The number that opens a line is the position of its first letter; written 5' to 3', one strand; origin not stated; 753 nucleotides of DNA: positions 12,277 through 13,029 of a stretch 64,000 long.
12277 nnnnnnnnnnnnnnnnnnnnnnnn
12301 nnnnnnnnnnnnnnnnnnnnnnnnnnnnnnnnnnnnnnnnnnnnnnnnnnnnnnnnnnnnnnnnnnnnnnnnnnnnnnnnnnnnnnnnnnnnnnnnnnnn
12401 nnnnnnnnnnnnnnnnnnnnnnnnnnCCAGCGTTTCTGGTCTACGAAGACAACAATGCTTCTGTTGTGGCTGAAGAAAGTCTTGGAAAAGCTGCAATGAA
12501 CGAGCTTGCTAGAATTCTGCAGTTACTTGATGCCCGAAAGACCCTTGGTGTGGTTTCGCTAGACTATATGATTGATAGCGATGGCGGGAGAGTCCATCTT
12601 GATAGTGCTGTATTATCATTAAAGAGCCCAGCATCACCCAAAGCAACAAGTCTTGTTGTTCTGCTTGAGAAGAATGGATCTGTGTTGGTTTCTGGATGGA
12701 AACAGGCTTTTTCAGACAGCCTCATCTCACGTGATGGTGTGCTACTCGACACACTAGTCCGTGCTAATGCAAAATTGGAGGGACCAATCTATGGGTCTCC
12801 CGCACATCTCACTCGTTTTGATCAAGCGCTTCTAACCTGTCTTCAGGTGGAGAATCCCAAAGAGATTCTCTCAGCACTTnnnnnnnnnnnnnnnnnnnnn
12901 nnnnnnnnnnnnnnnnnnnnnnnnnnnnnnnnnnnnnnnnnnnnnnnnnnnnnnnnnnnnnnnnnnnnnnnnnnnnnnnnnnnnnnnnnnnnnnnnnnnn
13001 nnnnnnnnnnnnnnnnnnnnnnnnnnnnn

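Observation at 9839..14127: Split versus fused paralogous module: the 883-aa gene looks like a fusion of the adjacent amidohydrolase and beta-barrel-VWA genes, with catalytic residues and MIDAS lost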

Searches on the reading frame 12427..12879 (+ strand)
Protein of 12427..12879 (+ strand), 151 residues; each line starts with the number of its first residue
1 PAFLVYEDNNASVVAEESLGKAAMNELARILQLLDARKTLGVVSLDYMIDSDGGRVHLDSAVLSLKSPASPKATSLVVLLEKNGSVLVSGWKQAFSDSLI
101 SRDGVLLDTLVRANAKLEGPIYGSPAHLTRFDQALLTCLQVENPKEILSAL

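Call 78: search_solved_structures(query=A5, max_evalue=10)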
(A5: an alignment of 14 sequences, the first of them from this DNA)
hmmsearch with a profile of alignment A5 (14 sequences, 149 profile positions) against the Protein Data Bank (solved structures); distinct sequences matched with E-value up to 10: 0.

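Call 79: search_protein_families(library=pfam, alignment_id=A5, max_evalue=10)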
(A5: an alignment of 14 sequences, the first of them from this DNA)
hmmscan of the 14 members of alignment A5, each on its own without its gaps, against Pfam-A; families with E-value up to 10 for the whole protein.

A. member 1, seq(151 aa): 1 family
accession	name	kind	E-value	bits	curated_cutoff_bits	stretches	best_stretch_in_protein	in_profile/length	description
PF15566.12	Imm32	-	0.17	12.3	27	0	22-61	9-36/54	Immunity protein 32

B. families by the number of members that match (of 14 scanned): 6 families
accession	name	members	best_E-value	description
PF01967.27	MoaC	1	0.023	MoaC family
PF03336.19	Pox_C4_C10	1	0.026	Poxvirus C4/C10 protein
PF10494.15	Stk19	1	0.041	Inactive serine-threonine protein kinase 19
PF25369.1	SH3_VIII-1_N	1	0.088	Myosin-1-like, N-terminal SH3 domain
PF15566.12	Imm32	1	0.17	Immunity protein 32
PF15638.11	Tox-MPTase2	1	0.18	Metallopeptidase toxin 2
